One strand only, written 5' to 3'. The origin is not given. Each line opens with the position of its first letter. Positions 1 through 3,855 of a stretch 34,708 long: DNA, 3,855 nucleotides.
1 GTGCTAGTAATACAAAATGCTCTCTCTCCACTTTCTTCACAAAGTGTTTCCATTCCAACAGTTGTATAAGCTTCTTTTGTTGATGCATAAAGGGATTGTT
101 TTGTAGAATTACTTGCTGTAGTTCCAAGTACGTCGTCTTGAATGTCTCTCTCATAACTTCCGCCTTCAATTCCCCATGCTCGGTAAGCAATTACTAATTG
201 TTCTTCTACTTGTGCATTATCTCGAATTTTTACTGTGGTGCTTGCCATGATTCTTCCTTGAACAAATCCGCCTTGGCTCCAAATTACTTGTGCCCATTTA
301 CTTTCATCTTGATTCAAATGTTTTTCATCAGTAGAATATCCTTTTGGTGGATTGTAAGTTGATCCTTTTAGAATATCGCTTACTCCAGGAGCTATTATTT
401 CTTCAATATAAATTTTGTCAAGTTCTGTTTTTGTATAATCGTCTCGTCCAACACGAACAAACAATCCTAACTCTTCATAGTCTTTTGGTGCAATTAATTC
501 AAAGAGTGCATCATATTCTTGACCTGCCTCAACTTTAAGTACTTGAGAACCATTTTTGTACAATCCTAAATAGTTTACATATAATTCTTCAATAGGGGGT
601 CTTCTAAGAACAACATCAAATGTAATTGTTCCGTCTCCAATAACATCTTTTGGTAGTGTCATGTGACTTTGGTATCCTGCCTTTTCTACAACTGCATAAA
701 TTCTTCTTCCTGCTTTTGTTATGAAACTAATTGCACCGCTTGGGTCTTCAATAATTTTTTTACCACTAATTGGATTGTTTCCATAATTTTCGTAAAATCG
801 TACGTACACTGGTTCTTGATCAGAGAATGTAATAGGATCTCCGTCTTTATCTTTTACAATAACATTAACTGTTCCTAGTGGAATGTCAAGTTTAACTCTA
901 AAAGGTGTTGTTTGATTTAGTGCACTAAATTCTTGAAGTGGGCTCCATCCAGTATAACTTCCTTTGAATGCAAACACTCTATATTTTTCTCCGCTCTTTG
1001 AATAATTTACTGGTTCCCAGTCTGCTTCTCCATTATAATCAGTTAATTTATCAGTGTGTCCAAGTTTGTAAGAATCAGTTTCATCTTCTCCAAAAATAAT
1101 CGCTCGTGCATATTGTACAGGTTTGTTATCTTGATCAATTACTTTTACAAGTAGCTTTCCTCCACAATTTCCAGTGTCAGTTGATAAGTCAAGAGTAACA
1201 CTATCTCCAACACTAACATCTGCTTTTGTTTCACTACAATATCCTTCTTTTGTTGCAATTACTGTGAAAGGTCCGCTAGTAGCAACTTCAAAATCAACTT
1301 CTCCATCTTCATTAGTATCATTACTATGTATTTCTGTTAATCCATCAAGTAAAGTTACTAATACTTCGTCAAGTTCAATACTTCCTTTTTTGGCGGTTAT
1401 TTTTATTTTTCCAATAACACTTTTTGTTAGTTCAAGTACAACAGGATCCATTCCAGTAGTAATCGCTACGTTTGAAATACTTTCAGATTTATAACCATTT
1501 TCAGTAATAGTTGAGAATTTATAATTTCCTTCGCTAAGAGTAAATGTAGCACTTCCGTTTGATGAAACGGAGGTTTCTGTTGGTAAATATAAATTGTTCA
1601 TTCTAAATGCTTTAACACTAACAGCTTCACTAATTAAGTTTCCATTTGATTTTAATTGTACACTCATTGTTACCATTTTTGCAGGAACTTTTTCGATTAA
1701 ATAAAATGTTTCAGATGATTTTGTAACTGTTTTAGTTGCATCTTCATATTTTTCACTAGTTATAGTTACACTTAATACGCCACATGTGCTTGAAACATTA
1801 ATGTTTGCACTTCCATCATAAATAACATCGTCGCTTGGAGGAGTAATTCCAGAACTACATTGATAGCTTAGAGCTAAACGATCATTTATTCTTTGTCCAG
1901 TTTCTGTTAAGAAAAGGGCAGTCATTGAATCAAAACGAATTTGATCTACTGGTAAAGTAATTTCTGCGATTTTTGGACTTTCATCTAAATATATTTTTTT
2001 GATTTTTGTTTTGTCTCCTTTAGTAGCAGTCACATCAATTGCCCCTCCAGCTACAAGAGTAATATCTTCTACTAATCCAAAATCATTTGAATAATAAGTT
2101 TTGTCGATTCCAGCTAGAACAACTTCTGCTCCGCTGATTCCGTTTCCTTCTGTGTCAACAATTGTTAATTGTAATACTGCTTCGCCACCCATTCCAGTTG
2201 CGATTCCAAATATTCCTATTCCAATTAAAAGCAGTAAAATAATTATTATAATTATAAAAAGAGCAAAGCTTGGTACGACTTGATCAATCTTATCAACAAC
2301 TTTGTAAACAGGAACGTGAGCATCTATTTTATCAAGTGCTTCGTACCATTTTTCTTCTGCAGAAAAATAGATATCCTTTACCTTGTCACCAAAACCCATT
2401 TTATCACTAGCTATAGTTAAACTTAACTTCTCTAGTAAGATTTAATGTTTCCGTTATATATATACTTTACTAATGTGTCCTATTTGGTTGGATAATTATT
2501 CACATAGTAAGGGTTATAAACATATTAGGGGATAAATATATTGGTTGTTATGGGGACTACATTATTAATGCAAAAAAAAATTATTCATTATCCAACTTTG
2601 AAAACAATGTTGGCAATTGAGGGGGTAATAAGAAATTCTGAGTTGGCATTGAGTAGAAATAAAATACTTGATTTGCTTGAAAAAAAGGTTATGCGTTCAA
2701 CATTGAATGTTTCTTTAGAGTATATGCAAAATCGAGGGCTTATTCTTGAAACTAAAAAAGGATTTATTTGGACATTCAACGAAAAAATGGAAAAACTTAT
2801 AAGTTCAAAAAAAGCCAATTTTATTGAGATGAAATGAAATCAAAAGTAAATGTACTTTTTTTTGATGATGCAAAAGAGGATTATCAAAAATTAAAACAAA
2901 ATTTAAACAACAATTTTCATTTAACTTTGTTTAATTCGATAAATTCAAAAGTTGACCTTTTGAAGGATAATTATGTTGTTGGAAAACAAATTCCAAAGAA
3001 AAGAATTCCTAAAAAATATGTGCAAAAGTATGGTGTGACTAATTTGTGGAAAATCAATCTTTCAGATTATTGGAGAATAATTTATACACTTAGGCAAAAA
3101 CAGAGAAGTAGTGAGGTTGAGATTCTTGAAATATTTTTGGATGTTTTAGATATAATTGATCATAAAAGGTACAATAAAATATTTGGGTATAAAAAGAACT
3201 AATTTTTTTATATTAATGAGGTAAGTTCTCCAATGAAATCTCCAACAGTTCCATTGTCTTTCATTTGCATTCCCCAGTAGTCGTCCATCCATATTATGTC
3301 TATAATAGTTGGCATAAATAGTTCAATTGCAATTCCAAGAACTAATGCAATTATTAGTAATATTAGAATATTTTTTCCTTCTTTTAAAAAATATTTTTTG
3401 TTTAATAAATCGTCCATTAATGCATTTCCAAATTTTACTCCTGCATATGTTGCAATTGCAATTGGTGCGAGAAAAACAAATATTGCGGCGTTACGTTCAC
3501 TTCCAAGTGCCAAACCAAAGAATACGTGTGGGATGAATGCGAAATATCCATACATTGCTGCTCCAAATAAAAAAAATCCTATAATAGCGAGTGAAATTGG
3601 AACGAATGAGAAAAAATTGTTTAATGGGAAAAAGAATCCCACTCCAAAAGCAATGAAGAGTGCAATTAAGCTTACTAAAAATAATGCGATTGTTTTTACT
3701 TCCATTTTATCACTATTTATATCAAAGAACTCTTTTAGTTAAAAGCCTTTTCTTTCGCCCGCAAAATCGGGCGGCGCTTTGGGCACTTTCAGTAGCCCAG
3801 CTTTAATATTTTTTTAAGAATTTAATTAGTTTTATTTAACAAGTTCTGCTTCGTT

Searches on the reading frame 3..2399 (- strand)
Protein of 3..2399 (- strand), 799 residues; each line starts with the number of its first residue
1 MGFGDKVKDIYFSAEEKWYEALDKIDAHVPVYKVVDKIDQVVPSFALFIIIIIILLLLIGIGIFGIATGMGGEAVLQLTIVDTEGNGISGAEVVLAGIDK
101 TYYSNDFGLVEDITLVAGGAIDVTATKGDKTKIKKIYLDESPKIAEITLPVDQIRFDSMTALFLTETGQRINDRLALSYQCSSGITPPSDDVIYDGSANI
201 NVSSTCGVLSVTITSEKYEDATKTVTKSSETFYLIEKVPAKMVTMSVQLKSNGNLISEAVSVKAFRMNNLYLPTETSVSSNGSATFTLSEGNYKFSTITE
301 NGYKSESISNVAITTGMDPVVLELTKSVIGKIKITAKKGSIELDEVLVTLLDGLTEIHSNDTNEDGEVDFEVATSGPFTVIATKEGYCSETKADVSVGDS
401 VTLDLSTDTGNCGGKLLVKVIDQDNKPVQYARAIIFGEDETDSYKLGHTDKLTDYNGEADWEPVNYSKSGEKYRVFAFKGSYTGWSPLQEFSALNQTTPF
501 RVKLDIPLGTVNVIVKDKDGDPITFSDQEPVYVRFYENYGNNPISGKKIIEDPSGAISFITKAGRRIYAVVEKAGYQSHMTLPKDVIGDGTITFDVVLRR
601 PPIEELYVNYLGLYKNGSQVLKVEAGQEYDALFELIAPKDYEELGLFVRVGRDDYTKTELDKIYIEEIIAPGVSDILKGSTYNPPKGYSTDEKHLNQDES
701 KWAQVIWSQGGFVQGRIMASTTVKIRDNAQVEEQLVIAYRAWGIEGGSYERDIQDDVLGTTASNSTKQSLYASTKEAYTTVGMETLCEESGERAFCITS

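Call 12: search_protein_families(library=pfam, proteins=[window:3-2399:-], max_evalue=0.01)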
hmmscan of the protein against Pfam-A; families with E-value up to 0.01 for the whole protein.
window:3-2399:- (799 aa): 2 families
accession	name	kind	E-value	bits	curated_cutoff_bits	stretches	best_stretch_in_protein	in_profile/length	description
PF13620.12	CarboxypepD_reg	-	1.2e-11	45.2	32.3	1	345-405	16-79/82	Carboxypeptidase regulatory-like domain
PF24107.1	DUF7382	-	0.0029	17.9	27.4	0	72-96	18-42/65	Domain of unknown function (DUF7382)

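Call 29: find_homologous_proteins(query=window:3-2399:-, max_evalue=0.00001)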
Query window:3-2399:- (799 aa): 3 proteins with E <= 0.00001 among 8000 candidates.
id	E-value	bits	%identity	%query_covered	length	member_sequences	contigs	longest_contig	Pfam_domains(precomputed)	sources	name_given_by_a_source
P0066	0.0e+0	1771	100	100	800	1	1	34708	PF13620.13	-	-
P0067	3.2e-76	275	29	100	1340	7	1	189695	PF02369.23,PF11974.15,PF24025.2,PF17802.8,PF13620.13,PF17210.10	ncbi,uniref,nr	ncbi:MAG: carboxypeptidase regulatory-like domain-containing protein [Candidatus Diapherotrites arch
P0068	3.9e-66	242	27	100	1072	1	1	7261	PF13715.13,PF17789.8,PF02369.23,PF11974.15,PF24025.2,PF17802.8,PF13620.13,PF24107.2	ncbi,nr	ncbi:MAG: carboxypeptidase-like regulatory domain-containing protein, partial [Candidatus Diapherotr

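Call 31: find_encoding_contigs(protein=P0067, flank=10000, max_places=2)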
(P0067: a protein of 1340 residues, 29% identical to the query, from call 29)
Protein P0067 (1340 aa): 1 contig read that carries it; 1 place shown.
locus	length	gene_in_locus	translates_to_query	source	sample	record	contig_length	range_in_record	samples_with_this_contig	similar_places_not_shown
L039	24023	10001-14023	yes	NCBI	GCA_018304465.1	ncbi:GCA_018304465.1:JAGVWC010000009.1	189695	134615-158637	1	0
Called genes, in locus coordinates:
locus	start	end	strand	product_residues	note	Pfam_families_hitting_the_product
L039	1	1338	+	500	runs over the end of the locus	-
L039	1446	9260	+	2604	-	PF02369:Big_1 (faint), PF10577:FAM171A1-2-B_N (faint), PF17789:MG4 (faint), PF17802:SpaA (faint), PF17210:SdrD_B (faint), PF11974:bMG3 (faint), PF24025:Ig_DR_A0283-like (faint), PF13620:CarboxypepD_reg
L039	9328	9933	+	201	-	-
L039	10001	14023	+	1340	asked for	PF02369:Big_1 (faint), PF11974:bMG3 (faint), PF13620:CarboxypepD_reg (weak), PF17210:SdrD_B (faint), PF17802:SpaA (faint), PF24025:Ig_DR_A0283-like (faint)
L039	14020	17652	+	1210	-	-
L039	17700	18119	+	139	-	-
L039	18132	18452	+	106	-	-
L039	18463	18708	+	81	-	-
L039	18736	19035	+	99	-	-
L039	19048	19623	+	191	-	-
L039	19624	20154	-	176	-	-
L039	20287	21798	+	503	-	-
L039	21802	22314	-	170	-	-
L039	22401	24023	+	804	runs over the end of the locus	PF03104:DNA_pol_B_exo1, PF10108:DNA_pol_B_exo2, PF00136:DNA_pol_B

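Call 39: search_protein_families(library=pfam, proteins=[L039:9328-9933:+, L039:14020-17652:+, L039:20287-21798:+, L039:17700-18119:+, L039:19048-19623:+], max_evalue=0.1)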
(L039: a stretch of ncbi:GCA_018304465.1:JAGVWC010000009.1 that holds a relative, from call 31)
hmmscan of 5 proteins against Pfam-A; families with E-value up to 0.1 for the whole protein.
L039:9328-9933:+ (201 aa): 0 families

L039:14020-17652:+ (1210 aa): 0 families

L039:20287-21798:+ (503 aa): 0 families

L039:17700-18119:+ (139 aa): 0 families

L039:19048-19623:+ (191 aa): 0 families

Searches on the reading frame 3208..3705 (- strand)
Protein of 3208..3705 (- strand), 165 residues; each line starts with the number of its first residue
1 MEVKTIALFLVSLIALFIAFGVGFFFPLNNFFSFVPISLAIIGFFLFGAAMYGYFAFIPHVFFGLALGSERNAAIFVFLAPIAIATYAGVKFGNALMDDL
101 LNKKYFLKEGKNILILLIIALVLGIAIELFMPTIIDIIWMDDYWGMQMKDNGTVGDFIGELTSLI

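Call 12: search_protein_families(library=pfam, proteins=[window:3208-3705:-], max_evalue=0.01)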
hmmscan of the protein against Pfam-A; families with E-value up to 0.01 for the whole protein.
window:3208-3705:- (165 aa): 0 families

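Call 15: find_encoding_contigs(protein=window:3208-3705:-, flank=10000, max_places=4)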
Protein window:3208-3705:- (165 aa): 8 contigs read that carry it; 4 places shown.
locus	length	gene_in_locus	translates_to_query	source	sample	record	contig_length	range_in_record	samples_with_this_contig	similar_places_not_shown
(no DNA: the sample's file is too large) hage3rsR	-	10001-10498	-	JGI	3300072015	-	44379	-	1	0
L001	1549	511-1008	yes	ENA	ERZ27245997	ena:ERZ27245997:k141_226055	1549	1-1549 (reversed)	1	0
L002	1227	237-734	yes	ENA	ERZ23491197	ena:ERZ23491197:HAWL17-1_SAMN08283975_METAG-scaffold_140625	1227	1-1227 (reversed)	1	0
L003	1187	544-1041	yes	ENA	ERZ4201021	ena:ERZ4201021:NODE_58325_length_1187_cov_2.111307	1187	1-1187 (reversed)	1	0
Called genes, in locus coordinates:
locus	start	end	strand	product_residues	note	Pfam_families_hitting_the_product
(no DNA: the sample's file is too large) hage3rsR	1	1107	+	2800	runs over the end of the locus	PF13620:CarboxypepD_reg (weak)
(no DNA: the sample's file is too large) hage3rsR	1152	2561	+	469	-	-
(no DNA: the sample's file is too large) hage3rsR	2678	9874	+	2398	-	PF02369:Big_1 (faint), PF11974:bMG3 (faint), PF13620:CarboxypepD_reg, PF17210:SdrD_B (faint), PF17789:MG4 (faint), PF17802:SpaA (faint), PF24025:Ig_DR_A0283-like (faint), PF13620:CarboxypepD_reg (weak)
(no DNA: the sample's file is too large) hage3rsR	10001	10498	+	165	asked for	-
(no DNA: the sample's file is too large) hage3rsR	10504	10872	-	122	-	-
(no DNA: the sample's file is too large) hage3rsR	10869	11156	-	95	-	-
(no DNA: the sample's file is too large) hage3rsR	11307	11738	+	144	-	?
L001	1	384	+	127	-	?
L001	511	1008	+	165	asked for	-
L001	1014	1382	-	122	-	-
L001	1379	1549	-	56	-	?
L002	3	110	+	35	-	?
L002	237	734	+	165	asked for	-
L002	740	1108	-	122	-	-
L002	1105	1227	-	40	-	?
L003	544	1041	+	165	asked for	-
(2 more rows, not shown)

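Call 58: search_protein_families(library=ncbifam, proteins=[window:3208-3705:-], max_evalue=0.1)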
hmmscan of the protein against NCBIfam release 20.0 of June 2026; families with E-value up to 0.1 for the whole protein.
window:3208-3705:- (165 aa): 0 families
